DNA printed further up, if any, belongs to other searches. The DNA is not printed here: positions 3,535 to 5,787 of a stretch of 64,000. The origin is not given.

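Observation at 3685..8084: Translationally coupled pair: c-di-GMP-type PilZ receptor tethered to an extracytoplasmic (alpha/alpha)6-like domain, plus a TPR/transglutaminase lipoprotein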

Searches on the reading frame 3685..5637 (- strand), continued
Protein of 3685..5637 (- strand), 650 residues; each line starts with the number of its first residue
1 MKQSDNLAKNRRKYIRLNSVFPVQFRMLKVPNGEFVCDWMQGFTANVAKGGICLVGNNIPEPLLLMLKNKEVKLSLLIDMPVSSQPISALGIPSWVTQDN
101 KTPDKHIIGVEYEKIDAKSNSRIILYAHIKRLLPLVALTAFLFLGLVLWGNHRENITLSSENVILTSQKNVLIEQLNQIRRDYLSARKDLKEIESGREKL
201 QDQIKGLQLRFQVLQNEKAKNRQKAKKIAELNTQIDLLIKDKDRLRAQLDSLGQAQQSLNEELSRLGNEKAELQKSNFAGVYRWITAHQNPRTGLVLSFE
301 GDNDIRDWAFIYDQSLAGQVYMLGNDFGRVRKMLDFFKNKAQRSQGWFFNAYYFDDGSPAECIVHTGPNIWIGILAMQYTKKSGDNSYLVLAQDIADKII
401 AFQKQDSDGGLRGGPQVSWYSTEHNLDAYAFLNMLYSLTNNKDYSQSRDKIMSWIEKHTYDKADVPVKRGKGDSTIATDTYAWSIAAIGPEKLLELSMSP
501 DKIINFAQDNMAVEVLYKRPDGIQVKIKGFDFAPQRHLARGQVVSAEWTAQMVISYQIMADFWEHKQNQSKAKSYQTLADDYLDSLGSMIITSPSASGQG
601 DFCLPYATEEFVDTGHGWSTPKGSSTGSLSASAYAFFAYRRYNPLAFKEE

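Call 14: search_solved_structures(query=A1, max_evalue=10, show_alignments=3)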
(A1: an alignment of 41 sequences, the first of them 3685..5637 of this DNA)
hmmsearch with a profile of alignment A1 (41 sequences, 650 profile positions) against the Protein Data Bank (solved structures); distinct sequences matched with E-value up to 10: 84 (the best 60 are shown).
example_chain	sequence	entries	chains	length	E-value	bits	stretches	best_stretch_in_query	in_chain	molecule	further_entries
5xg2_A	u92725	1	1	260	0.00018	23.1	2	160-259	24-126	Chromosome partition protein Smc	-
5vx6_A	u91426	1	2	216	0.0057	18.2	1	5-132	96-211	Uncharacterized protein YpfA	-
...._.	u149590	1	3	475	0.006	18.1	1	148-260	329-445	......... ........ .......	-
8q5h_K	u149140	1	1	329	0.03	15.8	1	183-273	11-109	Kinetochore scaffold 1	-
9o5w_B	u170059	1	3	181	0.049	15.1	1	189-276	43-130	Hemagglutinin HA2 chain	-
9e5c_6k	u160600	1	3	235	0.092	14.2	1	174-239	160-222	Dynein arm light chain, axonemal, putative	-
9tlt_A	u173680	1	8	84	0.15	13.5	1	183-256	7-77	Sc-apCC-2-KLHL20-4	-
9lgh_W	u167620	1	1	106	0.19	13.1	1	170-244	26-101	Spore coat protein W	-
5y05_A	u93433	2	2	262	0.23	12.9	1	169-281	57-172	msmeg_4306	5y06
2xu6_A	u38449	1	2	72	0.25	12.8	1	219-275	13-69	MDV1 COILED COIL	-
5dfz_D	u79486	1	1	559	0.29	12.6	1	213-282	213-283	Vacuolar protein sorting-associated protein 30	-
5wlq_A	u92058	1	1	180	0.31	12.5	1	181-277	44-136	Capsid assembly scaffolding protein,Myosin-7,Microtubule-associated protein RP/EB family m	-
9cuy_c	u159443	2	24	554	0.31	12.5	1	164-233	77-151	Short tail fiber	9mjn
6gap_A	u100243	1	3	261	0.34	12.4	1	159-275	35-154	Outer capsid protein sigma-1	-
9ked_A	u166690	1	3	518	0.38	12.2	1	191-276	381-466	Hemagglutinin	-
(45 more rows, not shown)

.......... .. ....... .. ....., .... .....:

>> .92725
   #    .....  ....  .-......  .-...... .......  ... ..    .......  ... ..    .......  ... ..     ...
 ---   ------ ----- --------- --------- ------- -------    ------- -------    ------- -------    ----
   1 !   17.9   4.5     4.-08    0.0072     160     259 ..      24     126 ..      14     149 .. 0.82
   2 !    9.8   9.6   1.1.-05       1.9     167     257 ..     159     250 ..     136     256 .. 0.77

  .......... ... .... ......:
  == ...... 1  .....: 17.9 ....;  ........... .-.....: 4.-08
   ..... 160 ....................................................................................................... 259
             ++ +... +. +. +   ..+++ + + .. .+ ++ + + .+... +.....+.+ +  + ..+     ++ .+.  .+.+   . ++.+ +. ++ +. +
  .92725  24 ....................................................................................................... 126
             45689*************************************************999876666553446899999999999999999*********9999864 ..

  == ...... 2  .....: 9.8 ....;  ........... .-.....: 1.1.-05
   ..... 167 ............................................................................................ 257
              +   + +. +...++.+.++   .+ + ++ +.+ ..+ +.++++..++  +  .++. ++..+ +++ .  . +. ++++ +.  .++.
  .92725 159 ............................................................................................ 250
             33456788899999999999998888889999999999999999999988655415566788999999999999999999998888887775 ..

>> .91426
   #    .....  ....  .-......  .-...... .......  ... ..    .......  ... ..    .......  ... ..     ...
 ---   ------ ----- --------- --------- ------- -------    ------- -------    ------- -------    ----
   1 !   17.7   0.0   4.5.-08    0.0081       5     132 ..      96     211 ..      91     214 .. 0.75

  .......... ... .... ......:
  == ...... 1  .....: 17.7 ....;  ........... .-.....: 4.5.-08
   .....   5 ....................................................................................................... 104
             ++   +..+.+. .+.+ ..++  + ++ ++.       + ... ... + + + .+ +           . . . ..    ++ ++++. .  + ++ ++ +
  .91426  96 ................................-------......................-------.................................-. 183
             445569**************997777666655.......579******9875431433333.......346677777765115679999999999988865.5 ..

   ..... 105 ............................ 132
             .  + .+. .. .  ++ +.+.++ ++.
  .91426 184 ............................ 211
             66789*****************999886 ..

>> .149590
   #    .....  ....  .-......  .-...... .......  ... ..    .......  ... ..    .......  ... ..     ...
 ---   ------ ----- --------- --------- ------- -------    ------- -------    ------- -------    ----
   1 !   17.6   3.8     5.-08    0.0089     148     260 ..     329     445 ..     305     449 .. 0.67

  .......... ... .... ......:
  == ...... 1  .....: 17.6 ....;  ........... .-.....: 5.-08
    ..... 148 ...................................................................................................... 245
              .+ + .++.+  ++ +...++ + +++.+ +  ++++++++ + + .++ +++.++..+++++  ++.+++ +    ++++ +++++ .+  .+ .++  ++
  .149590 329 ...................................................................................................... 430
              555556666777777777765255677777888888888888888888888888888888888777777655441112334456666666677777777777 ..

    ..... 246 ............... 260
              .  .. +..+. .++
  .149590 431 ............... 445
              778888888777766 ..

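Call 19: predict_structure(alignment_id=A1)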
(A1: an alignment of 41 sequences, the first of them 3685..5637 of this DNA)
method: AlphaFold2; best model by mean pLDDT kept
length: 650 residues; sequences in the alignment: 41
mean_pLDDT: 80.3   pTM: 0.67
mean pLDDT of the five models: 80.3, 80.3, 75.1, 69.3, 68.7
residues with pLDDT >= 90: 168; 70-90: 362; 50-70: 80; < 50: 40
segments of 3 or more residues with pLDDT < 50: 1-17, 302-307, 474-476, 536-539
pLDDT, mean of each block of 10 residues (from residue 1): 35 45 87 85 66 78 89 87 80 83 81 76 72 78 78 54 63 77 81 85 87 82 77 86 88 86 85 84 85 77 51 92 93 94 88 77 85 96 95 96 92 85 89 97 97 83 51 56 89 86 84 82 82 55 85 95 94 93 85 54 81 65 77 93 80
secondary structure, 60 per line:
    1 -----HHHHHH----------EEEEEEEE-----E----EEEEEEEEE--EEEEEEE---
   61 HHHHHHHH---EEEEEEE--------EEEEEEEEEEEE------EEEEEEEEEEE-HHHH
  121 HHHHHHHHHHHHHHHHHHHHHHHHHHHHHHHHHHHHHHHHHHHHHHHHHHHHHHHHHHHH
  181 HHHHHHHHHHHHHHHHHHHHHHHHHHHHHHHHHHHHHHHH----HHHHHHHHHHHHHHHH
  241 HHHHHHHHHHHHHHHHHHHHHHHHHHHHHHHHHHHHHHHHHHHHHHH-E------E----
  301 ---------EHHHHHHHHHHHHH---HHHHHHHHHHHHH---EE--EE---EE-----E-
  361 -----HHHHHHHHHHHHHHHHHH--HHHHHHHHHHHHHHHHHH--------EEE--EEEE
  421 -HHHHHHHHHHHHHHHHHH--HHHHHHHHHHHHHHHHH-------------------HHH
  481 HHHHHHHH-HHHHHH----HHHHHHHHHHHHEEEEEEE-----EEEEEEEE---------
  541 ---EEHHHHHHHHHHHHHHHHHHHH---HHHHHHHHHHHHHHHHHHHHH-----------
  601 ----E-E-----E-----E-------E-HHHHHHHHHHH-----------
elements in order: H6-11 E22-29 E40-48 E51-57 H61-68 E72-78 E87-98 E105-115 H117-220 H225-287 H311-323 H327-339 H366-383 H386-403 E412-414 E417-420 H422-439 H442-458 H478-488 H490-495 H500-511 E512-518 E524-531 H546-565 H569-589 H629-639

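Call 21: fold_search(model_id=the predicted structure, library=pdb)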
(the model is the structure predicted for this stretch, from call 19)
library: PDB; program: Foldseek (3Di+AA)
matches with E <= 10: 895; with E <= 0.001: 144
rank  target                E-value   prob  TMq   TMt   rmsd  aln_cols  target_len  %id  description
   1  8h1l_C                1.3e-07  1.00  0.38  0.54   6.7       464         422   11  Crystal structure of glucose-2-epimerase in complex with D-Glucitol from Runella slithyformis Runsl_4512 (released 2023-07-12)
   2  6u4z                  1.5e-07  1.00  0.35  0.45   7.5       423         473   13  Crystal Structure of a family 76 glycoside hydrolase from a bovine Bacteroides thetaiotaomicron strain (released 2020-04-29)
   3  3ren_A                1.9e-07  1.00  0.37  0.65   6.2       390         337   12  CPF_2247, a novel alpha-amylase from Clostridium perfringens (released 2011-05-18)
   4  7c25                  2.3e-07  1.00  0.39  0.65   7.1       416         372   12  Glycosidase Wild Type at pH8.0 (released 2021-05-12)
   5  7c24                  2.6e-07  1.00  0.39  0.65   7.0       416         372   13  Glycosidase F290Y at pH8.0 (released 2021-05-12)
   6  5z3d                  3.4e-07  1.00  0.39  0.64   7.0       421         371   12  Glycosidase F290Y (released 2019-05-15)
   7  3ren_B                3.4e-07  1.00  0.37  0.67   6.7       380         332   13  CPF_2247, a novel alpha-amylase from Clostridium perfringens (released 2011-05-18)
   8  5z3b                  3.6e-07  1.00  0.39  0.64   6.6       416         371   13  Glycosidase Y48F (released 2019-05-15)
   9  8h1l_B                3.6e-07  1.00  0.38  0.55   6.6       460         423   11  Crystal structure of glucose-2-epimerase in complex with D-Glucitol from Runella slithyformis Runsl_4512 (released 2023-07-12)
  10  6f04                  4.2e-07  1.00  0.39  0.62   6.7       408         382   10  N-acetylglucosamine-2-epimerase (released 2018-09-26)
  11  4c1s_A                5.5e-07  1.00  0.37  0.58   7.1       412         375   13  Glycoside hydrolase family 76 (mannosidase) Bt3792 from Bacteroides thetaiotaomicron VPI-5482 (released 2013-11-13)
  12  8h1l_D                7.2e-07  1.00  0.38  0.54   6.9       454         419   11  Crystal structure of glucose-2-epimerase in complex with D-Glucitol from Runella slithyformis Runsl_4512 (released 2023-07-12)
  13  7ag4_C                8.8e-07  1.00  0.33  0.48   7.4       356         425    8  Crystal structure of active site mutant of SQ Isomerase (YihS-H248A) from Salmonella enterica in complex with sulfofru (released 2021-04-14)
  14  8h1l_A                9.3e-07  1.00  0.37  0.54   7.2       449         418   11  Crystal structure of glucose-2-epimerase in complex with D-Glucitol from Runella slithyformis Runsl_4512 (released 2023-07-12)
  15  7ag4_F                9.3e-07  1.00  0.38  0.57   7.5       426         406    9  Crystal structure of active site mutant of SQ Isomerase (YihS-H248A) from Salmonella enterica in complex with sulfofru (released 2021-04-14)
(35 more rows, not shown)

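Call 44: search_protein_families(library=pfam, alignment_id=A1, max_evalue=0.01)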
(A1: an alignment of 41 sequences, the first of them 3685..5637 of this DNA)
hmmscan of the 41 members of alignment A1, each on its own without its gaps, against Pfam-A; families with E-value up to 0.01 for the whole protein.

A. member 1, window:3685-5637:- (650 aa): 3 families
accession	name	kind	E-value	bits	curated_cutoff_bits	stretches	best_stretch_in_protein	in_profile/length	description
PF03663.20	Glyco_hydro_76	-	5.4e-05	23.3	25.9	1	371-484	91-218/366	Glycosyl hydrolase family 76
PF07238.19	PilZ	-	0.0022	18.8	22.5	0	10-124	1-97/102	PilZ domain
PF03961.19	FapA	-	0.0082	16.2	31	0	181-284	149-248/272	Flagellar Assembly Protein A beta solenoid domain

B. families by the number of members that match (of 41 scanned): 19 families
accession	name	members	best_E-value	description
PF07238.19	PilZ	38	9.3e-11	PilZ domain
PF03663.20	Glyco_hydro_76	23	2.2e-07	Glycosyl hydrolase family 76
PF06785.16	UPF0242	6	0.0016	Uncharacterised protein family (UPF0242) N-terminus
PF10473.14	CENP-F_leu_zip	5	3.4e-05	Leucine-rich repeats of kinetochore protein Cenp-F/LEK1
PF16326.10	ABC_tran_CTD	4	0.0001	ABC transporter C-terminal domain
PF03961.19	FapA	3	0.0045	Flagellar Assembly Protein A beta solenoid domain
PF25450.1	Rab11-FIP3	2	0.0029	Rab11-FIP3-like domain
PF03954.19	Lectin_N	1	0.0008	Hepatic lectin, N-terminal domain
PF25762.1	HAUS1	1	0.00094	HAUS augmin-like complex subunit 1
PF16740.10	SKA2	1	0.0027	Spindle and kinetochore-associated protein 2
PF05149.17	Flagellar_rod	1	0.0039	Paraflagellar rod protein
PF21037.2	CCDC138_cc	1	0.0046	Coiled-coil-domain-containing protein 138, coiled-coil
PF25481.1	Nucleoprot-TPR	1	0.0056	Nucleoprotein TPR-like domain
PF21007.2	FBF1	1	0.0058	Fas-binding factor 1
PF12325.13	TMF_TATA_bd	1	0.007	TATA element modulatory factor 1 TATA binding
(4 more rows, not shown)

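Call 62: list_cluster_members(proteins=[P0001, P0121, P0223, P0267, P0270])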
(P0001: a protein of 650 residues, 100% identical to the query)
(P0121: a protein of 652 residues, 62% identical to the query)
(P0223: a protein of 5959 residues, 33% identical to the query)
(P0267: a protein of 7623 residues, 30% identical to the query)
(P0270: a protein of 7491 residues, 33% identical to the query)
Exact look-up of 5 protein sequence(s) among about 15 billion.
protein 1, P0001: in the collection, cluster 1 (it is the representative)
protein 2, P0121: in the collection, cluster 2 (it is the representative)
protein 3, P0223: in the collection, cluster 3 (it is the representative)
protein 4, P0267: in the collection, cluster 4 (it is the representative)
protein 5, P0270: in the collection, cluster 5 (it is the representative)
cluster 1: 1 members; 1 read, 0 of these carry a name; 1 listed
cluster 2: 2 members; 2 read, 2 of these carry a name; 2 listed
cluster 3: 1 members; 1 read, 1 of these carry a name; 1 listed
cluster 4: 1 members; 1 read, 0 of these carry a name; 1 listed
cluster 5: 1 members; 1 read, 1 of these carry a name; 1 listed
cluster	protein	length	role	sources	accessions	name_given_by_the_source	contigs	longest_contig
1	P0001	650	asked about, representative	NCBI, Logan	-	-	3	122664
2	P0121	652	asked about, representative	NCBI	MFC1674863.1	PilZ domain-containing protein [Candidatus Omnitrophota bacterium]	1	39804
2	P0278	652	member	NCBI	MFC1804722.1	PilZ domain-containing protein [Candidatus Omnitrophota bacterium]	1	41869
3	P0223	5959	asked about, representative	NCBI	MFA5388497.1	MAG: hypothetical protein WC312_01935 [Candidatus Omnitrophota bacterium]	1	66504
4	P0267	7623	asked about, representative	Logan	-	-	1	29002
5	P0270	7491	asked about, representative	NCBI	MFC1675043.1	L,D-transpeptidase family protein, partial [Candidatus Omnitrophota bacterium]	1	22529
